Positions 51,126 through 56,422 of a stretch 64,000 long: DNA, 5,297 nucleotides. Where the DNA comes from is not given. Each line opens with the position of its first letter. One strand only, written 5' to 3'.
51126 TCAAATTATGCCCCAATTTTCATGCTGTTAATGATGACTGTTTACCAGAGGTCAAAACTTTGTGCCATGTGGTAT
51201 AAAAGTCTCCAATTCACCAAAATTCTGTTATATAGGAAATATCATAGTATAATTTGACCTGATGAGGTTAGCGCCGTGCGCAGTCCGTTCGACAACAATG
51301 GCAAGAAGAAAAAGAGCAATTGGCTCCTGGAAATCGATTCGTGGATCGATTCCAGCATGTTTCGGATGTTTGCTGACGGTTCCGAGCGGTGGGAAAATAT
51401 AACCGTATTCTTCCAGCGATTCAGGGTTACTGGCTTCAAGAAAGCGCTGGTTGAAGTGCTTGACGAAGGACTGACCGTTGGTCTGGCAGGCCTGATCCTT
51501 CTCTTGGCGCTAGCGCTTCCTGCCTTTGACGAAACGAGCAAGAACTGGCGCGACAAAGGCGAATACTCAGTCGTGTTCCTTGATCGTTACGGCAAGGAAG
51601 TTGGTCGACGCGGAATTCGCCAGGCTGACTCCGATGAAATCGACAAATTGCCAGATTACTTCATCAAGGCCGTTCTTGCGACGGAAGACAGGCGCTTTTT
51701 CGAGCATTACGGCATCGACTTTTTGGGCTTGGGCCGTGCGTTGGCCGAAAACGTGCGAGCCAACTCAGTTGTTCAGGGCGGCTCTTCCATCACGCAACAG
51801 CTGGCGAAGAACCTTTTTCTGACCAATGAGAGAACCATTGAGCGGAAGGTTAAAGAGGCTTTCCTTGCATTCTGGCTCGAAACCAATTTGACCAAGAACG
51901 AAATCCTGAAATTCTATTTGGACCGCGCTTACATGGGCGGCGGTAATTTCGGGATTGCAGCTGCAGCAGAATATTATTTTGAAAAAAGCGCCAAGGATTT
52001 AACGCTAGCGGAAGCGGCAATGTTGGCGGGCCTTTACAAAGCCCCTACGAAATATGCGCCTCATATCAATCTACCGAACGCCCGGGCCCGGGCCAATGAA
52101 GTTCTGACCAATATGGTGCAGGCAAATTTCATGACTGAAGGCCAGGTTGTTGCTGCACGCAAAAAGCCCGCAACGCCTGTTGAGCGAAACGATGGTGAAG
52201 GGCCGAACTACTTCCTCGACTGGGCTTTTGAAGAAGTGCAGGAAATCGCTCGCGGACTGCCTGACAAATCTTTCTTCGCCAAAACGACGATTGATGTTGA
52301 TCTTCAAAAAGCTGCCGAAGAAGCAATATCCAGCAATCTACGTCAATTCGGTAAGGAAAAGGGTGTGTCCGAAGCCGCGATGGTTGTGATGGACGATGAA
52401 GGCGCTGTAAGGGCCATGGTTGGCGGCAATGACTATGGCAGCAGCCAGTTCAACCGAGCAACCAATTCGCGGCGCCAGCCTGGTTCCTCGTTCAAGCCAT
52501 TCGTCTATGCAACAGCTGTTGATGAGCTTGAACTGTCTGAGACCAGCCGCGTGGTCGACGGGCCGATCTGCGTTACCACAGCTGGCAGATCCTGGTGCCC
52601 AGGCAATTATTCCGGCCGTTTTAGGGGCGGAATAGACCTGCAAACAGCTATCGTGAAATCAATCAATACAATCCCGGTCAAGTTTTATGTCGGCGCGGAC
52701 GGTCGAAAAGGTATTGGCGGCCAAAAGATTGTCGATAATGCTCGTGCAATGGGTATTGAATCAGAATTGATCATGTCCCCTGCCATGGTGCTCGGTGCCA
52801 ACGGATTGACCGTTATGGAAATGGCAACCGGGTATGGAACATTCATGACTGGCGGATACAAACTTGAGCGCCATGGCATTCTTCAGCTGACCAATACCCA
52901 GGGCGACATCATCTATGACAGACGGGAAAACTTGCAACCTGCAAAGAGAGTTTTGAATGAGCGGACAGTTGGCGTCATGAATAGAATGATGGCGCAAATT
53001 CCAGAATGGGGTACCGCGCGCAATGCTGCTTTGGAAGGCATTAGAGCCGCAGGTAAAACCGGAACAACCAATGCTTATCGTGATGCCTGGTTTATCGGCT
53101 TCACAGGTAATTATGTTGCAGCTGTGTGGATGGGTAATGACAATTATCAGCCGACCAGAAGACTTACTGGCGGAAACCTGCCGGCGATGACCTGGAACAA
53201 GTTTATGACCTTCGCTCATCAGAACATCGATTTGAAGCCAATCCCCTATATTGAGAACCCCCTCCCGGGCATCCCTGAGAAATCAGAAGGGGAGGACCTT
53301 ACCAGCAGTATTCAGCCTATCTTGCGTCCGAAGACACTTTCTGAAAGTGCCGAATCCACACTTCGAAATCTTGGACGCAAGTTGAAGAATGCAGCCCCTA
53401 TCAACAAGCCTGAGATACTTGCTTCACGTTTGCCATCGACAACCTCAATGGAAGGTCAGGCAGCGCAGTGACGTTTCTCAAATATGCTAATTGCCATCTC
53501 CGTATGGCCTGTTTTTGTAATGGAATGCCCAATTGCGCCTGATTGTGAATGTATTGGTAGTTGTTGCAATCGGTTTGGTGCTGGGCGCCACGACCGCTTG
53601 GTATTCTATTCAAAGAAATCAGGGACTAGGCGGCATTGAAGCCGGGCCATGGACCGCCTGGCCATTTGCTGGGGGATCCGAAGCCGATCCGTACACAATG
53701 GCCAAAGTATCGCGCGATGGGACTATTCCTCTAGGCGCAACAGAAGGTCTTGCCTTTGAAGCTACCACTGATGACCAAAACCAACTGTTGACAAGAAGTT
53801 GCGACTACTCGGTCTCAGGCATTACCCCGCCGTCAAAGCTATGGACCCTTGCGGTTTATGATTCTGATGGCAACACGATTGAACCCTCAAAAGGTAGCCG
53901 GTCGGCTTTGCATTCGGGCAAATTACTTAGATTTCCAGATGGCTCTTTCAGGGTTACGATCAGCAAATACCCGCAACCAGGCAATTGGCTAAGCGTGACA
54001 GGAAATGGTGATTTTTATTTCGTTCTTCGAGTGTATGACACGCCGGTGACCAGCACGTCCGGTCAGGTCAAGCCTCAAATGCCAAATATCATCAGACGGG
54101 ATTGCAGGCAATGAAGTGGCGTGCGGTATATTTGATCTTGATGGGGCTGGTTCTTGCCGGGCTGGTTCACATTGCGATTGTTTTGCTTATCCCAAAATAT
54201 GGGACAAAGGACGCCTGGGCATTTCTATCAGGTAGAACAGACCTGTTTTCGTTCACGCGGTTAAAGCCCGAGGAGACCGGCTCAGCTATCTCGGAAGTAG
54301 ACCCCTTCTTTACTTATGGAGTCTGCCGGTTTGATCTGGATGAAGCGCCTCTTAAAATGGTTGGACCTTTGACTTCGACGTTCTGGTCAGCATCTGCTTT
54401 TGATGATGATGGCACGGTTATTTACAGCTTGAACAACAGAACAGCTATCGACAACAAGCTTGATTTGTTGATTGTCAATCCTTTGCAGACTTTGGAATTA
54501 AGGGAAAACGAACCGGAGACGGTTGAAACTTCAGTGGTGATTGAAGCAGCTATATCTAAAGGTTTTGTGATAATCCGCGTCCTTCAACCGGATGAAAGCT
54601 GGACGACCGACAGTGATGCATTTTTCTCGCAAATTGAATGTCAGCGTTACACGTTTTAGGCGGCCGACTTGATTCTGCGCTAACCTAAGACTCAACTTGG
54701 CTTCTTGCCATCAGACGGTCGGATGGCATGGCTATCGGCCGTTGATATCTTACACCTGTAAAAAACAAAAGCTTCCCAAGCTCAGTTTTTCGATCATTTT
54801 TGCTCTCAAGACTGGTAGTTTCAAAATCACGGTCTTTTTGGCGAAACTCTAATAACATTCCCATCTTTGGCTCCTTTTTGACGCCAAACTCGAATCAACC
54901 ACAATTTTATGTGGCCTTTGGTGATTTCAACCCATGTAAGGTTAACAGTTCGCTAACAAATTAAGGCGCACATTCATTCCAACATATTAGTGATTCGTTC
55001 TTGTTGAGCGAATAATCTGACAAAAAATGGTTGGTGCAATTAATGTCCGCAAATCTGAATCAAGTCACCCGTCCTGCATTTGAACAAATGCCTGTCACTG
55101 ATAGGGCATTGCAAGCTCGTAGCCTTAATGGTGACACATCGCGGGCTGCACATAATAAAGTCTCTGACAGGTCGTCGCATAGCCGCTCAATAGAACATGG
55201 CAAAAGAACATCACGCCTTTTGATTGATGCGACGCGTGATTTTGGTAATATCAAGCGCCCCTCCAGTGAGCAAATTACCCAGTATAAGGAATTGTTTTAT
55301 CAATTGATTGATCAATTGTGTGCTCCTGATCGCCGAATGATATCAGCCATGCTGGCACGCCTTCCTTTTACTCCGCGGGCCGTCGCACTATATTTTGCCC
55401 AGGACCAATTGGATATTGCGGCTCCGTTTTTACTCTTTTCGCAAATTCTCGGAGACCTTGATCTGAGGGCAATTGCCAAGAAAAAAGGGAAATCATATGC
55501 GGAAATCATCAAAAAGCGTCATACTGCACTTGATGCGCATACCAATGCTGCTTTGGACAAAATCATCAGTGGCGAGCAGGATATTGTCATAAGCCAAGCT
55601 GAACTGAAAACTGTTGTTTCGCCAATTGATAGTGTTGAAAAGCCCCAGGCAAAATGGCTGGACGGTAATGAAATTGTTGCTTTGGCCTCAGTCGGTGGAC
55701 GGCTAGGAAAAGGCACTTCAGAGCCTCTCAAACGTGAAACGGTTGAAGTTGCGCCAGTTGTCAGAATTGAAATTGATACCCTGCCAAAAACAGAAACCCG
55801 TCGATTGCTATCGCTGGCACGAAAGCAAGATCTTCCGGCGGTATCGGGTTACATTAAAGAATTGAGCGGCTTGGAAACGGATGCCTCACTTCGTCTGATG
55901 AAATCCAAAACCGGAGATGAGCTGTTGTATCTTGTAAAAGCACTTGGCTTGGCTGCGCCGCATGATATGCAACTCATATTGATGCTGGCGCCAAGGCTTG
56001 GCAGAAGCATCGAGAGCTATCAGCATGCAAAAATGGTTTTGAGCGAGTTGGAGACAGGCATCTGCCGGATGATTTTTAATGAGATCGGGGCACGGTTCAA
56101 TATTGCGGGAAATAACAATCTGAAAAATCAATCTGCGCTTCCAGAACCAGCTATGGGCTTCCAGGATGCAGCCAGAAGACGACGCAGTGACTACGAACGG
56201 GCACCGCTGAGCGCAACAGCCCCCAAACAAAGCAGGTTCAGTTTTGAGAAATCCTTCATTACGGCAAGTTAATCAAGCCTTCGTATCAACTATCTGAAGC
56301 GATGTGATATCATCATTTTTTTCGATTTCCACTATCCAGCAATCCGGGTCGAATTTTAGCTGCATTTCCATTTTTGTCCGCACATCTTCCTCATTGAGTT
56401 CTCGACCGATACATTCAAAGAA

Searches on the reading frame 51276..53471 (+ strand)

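Call 52: search_protein_families(library=pfam, proteins=[window:51276-53471:+], max_evalue=0.001)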
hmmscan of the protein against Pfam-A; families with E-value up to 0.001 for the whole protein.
window:51276-53471:+ (731 aa): 2 families
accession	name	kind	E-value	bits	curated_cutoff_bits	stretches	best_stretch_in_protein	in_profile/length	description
PF00912.28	Transgly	-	2.6e-61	206.6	27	1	120-280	17-177/178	Transglycosylase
PF00905.27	Transpeptidase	-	3e-19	69.8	22.1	1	368-611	2-266/299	Penicillin binding protein transpeptidase domain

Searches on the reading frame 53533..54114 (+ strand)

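Call 52: search_protein_families(library=pfam, proteins=[window:53533-54114:+], max_evalue=0.001)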
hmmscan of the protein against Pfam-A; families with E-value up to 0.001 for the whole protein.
window:53533-54114:+ (193 aa): 1 family
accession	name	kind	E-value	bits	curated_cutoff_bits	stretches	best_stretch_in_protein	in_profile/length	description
PF06742.16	DUF1214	-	1.5e-16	61.3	25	1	72-170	2-110/112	Protein of unknown function (DUF1214)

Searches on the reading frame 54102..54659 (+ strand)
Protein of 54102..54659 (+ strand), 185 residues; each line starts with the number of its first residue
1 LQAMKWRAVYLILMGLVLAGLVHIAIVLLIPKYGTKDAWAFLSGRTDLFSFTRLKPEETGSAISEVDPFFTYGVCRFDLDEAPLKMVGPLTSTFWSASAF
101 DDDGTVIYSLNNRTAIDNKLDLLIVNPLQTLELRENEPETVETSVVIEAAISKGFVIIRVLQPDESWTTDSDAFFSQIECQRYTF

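Call 52: search_protein_families(library=pfam, proteins=[window:54102-54659:+], max_evalue=0.001)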
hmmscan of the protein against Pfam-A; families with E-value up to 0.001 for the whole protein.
window:54102-54659:+ (185 aa): 1 family
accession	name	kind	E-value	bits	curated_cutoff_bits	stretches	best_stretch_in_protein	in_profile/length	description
PF06863.17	DUF1254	-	1.5e-05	25.6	22.2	1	62-165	17-116/133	Protein of unknown function (DUF1254)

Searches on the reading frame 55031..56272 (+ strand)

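Call 52: search_protein_families(library=pfam, proteins=[window:55031-56272:+], max_evalue=0.001)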
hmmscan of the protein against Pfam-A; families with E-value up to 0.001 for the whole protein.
window:55031-56272:+ (413 aa): 1 family
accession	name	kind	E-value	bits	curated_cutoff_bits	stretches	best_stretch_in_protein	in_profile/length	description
PF10098.14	DUF2336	-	3.4e-06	27.1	34.6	0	256-320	163-227/262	Uncharacterised protein conserved in bacteria (DUF2336)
